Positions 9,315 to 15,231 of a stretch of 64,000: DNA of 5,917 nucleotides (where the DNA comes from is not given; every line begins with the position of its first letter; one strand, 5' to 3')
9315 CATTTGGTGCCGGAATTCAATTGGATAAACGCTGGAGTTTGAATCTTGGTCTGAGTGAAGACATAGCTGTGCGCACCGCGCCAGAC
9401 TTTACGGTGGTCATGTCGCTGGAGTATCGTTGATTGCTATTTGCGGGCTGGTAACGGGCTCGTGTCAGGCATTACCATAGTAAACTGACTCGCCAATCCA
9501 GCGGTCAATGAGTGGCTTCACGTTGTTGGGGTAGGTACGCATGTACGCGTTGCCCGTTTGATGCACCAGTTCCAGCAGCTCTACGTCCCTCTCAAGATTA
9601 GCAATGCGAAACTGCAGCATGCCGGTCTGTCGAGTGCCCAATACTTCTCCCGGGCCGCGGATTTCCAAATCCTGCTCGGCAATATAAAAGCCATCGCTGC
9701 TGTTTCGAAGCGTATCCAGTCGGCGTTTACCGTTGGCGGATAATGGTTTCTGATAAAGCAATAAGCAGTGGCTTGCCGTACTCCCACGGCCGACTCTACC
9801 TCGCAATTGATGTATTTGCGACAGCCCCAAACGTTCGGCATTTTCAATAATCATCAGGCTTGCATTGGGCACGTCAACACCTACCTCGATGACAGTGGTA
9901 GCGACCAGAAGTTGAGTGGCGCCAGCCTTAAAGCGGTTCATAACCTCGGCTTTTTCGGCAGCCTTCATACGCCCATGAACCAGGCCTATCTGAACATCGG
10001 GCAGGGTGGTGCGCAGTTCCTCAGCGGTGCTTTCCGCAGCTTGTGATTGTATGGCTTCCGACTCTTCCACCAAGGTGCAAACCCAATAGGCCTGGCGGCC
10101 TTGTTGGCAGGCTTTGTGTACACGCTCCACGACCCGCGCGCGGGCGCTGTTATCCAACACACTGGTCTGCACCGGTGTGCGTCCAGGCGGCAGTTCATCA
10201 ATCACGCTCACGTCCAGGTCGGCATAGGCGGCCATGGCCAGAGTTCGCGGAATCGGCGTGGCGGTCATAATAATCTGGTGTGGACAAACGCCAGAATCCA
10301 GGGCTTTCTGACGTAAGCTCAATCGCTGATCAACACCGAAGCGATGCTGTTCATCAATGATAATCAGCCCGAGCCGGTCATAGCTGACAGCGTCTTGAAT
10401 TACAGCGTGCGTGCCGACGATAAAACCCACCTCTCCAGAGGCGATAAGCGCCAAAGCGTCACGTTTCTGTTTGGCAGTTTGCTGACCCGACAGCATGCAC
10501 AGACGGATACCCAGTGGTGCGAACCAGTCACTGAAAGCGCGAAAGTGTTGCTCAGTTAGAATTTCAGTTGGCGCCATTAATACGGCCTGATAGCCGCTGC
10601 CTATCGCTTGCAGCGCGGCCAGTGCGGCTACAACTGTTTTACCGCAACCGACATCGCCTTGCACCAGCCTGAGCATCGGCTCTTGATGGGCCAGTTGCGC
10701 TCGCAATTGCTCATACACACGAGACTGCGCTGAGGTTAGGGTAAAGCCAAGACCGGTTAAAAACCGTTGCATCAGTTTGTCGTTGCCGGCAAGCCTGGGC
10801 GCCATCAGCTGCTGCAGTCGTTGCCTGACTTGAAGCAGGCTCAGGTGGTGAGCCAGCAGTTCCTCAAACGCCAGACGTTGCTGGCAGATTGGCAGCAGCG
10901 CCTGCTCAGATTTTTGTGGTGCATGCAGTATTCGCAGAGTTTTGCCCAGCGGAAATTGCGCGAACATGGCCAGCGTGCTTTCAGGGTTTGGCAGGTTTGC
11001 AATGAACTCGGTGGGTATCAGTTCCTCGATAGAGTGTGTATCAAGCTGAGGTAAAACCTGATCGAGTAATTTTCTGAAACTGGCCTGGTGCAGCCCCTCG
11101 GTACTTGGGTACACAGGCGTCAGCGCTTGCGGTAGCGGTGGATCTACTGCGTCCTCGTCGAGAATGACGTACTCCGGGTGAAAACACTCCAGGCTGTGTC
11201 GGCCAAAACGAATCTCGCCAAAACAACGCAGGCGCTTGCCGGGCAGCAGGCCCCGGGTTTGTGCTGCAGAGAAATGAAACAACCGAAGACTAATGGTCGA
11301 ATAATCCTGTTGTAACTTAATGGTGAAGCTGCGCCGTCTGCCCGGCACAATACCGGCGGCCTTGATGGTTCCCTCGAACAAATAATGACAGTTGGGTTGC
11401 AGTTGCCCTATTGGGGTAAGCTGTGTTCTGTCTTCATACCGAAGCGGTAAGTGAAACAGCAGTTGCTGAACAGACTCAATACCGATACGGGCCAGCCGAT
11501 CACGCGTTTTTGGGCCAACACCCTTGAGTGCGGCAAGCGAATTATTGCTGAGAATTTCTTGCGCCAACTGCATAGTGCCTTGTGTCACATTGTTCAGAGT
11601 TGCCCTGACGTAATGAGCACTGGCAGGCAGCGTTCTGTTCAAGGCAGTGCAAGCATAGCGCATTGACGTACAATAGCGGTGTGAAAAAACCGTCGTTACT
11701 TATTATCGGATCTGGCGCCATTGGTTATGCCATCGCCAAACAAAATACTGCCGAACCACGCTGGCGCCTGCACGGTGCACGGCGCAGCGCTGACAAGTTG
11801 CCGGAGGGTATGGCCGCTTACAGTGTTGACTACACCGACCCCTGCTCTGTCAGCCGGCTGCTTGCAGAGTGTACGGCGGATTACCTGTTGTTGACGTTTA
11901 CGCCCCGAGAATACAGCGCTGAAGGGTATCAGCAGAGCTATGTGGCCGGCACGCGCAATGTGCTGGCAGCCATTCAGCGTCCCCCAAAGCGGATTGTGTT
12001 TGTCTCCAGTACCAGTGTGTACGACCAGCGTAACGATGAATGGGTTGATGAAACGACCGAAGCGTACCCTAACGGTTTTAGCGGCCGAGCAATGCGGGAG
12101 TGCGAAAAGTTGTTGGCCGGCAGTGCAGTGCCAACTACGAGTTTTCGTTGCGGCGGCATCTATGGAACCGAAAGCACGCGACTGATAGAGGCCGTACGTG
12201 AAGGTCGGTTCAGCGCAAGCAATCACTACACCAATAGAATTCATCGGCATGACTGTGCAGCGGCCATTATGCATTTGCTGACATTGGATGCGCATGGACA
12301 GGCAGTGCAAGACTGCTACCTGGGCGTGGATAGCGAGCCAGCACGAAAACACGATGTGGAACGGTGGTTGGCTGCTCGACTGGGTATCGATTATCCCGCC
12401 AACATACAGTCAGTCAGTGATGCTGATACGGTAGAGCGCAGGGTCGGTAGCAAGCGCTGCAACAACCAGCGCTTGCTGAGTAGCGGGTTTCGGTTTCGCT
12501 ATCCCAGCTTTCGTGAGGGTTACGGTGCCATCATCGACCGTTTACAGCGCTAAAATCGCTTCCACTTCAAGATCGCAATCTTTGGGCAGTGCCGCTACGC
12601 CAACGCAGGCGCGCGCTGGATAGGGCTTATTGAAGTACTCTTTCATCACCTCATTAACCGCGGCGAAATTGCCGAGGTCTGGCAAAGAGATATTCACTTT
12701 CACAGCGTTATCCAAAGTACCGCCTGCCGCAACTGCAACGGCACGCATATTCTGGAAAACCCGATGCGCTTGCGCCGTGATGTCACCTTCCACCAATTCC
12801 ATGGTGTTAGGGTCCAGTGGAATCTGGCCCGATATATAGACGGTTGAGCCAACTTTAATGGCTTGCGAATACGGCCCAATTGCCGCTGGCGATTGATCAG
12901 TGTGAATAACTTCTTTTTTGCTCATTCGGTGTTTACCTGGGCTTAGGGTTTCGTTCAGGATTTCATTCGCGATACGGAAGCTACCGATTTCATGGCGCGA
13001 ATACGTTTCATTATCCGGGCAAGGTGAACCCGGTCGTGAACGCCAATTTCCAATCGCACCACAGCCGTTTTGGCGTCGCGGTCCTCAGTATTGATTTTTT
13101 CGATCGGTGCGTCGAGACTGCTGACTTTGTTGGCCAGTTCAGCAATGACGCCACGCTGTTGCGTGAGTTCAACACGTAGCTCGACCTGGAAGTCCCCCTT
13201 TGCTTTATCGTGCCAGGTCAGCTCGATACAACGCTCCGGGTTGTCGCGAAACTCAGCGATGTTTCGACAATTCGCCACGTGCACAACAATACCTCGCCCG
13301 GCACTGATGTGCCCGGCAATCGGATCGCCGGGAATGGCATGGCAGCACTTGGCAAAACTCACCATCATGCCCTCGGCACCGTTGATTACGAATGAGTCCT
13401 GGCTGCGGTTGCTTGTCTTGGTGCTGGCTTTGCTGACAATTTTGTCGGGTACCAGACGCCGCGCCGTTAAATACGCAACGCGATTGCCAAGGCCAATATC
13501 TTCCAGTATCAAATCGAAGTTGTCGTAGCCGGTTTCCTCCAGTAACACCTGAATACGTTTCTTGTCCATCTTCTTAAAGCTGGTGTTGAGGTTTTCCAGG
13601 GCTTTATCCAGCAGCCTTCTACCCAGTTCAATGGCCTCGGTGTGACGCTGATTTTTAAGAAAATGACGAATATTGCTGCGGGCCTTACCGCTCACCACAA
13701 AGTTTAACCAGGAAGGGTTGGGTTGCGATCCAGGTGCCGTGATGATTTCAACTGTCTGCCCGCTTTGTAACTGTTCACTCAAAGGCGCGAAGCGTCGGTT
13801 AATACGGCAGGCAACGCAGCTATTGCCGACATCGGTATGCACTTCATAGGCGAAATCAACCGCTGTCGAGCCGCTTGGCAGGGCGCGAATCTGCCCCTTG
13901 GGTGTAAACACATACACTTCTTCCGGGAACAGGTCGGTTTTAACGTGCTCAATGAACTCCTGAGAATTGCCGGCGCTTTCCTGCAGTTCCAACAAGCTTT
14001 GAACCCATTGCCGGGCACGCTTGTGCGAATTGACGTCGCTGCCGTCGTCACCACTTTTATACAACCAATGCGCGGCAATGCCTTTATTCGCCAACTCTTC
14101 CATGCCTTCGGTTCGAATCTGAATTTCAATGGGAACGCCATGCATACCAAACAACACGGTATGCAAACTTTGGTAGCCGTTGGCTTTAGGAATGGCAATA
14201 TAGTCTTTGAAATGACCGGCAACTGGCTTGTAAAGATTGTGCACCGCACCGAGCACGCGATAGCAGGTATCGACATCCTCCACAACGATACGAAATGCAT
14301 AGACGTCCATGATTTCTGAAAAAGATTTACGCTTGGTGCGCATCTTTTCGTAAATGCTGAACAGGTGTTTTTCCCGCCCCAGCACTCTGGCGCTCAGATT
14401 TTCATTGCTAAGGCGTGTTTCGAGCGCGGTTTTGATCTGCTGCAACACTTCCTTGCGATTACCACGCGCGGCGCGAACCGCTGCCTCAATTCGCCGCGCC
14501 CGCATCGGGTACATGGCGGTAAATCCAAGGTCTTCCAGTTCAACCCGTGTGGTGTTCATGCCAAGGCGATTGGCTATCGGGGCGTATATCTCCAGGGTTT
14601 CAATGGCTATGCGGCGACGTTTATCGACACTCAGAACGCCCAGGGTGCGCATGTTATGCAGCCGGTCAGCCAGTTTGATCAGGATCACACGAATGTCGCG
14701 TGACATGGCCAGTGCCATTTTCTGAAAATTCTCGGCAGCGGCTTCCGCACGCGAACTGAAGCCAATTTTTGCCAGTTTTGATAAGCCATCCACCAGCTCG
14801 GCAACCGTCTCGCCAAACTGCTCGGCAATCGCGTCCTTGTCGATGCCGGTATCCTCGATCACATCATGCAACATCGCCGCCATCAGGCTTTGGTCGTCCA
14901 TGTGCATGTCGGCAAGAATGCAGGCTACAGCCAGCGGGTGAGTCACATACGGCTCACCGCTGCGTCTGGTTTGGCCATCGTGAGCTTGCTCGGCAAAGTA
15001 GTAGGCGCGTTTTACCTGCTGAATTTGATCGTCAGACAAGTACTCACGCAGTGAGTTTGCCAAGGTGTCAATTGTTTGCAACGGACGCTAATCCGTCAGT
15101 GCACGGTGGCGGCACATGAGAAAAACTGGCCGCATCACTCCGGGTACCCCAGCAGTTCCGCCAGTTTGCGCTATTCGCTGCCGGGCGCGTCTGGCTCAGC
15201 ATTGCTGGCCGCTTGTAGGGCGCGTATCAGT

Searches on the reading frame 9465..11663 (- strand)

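Call 26: search_protein_families(library=pfam, proteins=[window:9465-11663:-], max_evalue=0.0001)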
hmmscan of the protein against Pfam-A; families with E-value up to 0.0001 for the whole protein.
window:9465-11663:- (732 aa): 7 families
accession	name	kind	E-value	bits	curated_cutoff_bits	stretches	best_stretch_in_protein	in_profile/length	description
PF00270.35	DEAD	-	7.1e-25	88.1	26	1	328-475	15-164/167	DEAD/DEAH box helicase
PF00271.37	Helicase_C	-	1.3e-21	77.4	23.5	1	520-626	13-108/110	Helicase conserved C-terminal domain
PF04851.21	ResIII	-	1.1e-11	45.4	22.5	1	308-470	3-162/164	Type III restriction enzyme, res subunit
PF17191.10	RecG_wedge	-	2.4e-10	40.7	23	1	46-205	5-160/162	RecG wedge domain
PF19833.4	RecG_dom3_C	-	3.2e-10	40.3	26.8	1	656-712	2-59/87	ATP-dependent DNA helicase RecG, domain 3, C-terminal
PF22590.2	Cas3-like_C_2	-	2e-06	28.5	27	1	522-627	2-104/106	CRISPR-associated nuclease/helicase Cas3, C-terminal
PF00176.29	SNF2-rel_dom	-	3e-05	23.7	24.9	1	337-475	25-168/290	SNF2-related domain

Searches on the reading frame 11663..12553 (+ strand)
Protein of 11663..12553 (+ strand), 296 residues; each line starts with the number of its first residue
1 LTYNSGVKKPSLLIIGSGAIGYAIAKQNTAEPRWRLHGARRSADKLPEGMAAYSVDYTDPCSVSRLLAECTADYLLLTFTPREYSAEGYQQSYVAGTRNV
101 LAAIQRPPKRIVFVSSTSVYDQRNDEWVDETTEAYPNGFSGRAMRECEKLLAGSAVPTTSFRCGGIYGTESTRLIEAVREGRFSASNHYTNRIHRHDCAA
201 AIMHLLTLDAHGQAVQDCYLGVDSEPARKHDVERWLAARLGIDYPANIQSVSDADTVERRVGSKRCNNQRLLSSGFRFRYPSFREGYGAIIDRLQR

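Call 26: search_protein_families(library=pfam, proteins=[window:11663-12553:+], max_evalue=0.0001)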
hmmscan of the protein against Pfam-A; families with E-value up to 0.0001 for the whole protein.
window:11663-12553:+ (296 aa): 3 families
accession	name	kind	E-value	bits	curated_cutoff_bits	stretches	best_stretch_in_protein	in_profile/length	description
PF13460.12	NAD_binding_10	-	8.9e-11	42.4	27.2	1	16-207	2-182/184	NAD(P)H-binding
PF01370.27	Epimerase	-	5.6e-09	36.2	20.9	1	14-178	3-193/240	NAD dependent epimerase/dehydratase family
PF04321.23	RmlD_sub_bind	-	3.3e-06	26.8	27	1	12-293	3-284/287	RmlD substrate binding domain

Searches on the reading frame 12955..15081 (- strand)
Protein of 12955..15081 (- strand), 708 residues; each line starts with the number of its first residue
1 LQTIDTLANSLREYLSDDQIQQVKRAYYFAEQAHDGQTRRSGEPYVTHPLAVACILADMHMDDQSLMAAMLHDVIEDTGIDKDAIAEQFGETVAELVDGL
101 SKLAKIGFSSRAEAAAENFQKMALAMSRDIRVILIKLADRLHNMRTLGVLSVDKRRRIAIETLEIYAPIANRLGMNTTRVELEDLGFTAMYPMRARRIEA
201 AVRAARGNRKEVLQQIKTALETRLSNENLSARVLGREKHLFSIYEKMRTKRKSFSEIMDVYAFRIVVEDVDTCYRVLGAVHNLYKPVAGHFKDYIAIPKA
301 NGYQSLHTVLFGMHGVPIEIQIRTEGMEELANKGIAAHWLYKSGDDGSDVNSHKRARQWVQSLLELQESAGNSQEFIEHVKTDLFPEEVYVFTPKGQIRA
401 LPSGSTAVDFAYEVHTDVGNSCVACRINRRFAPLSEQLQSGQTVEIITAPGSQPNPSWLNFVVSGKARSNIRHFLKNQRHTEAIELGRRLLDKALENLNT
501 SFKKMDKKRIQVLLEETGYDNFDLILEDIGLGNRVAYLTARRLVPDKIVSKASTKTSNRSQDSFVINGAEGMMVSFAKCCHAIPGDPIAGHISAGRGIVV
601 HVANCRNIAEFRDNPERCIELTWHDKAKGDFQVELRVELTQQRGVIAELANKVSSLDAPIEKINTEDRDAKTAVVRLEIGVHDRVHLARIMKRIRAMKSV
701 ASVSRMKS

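Call 26: search_protein_families(library=pfam, proteins=[window:12955-15081:-], max_evalue=0.0001)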
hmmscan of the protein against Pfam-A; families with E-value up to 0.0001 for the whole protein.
window:12955-15081:- (708 aa): 6 families
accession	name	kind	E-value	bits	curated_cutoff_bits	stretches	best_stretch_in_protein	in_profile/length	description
PF13328.12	HD_4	-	2.1e-50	170.9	27.2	1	26-175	1-155/156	HD domain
PF04607.23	RelA_SpoT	-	2.6e-41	140.9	27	1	235-344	1-111/113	Region found in RelA / SpoT proteins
PF02824.27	TGS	-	2.8e-18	66.1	22.2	1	389-448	1-60/60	TGS domain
PF19296.4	RelA_AH_RIS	-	3.2e-16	60.4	23.8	2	460-572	2-112/185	RelA/SpoT, AH and RIS domains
PF13291.12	ACT_4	-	6.5e-16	59.2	27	1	629-705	3-80/80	ACT domain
PF01966.28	HD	-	2.8e-11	44.2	22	1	45-144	1-116/116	HD domain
